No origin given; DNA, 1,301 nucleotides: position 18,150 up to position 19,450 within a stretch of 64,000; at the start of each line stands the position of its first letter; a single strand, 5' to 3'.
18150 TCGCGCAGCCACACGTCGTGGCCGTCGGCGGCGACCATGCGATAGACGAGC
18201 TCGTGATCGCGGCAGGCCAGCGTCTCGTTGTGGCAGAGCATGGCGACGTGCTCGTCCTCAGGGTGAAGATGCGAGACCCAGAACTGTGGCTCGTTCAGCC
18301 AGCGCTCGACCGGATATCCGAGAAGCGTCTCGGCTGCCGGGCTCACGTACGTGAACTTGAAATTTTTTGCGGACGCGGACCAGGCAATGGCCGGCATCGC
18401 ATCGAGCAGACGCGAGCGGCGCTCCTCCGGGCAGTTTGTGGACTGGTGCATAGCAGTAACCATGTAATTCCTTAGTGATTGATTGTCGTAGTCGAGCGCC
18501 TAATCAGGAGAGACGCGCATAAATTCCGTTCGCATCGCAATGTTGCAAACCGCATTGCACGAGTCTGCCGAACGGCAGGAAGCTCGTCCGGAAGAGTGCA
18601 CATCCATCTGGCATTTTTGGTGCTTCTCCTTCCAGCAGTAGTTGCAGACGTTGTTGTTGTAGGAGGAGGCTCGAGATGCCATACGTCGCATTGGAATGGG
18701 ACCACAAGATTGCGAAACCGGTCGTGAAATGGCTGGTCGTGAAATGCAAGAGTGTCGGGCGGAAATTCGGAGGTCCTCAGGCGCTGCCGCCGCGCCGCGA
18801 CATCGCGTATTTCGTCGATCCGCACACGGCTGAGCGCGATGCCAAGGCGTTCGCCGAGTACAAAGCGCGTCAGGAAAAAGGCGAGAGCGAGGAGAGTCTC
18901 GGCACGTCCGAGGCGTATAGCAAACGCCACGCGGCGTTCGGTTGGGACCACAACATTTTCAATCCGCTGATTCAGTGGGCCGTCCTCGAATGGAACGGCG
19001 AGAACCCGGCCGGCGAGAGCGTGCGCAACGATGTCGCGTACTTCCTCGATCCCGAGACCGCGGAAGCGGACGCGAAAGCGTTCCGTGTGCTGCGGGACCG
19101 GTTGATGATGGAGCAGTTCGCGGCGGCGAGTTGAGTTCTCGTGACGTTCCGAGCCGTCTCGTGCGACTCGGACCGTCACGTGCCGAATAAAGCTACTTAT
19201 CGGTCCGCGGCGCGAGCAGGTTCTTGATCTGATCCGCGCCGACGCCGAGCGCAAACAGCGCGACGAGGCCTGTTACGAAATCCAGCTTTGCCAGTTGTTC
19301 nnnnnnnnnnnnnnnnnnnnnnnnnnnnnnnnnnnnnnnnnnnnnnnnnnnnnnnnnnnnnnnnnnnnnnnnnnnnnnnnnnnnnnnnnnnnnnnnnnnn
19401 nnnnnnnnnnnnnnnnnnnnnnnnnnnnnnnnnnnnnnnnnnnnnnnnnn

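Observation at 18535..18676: sigma54-type promoter with upstream dyad and strong Shine-Dalgarno in front of a small duplicated-domain gene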

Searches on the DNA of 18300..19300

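Call 69: search_rna_families(source=window, start=18300, end=19300, threshold=evalue, max_evalue=1)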
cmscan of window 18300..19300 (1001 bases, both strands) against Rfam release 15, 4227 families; matches with E-value up to 1: 2.
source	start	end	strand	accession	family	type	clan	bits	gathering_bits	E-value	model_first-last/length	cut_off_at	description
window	19051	19183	+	RF01757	sbcD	Gene; sRNA;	-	22.2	40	0.062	1-155/155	no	sbcD RNA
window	18608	18682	+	RF00830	mir-74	Gene; miRNA;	CL00090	17.8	57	0.75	1-80/80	no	mir-74 microRNA precursor family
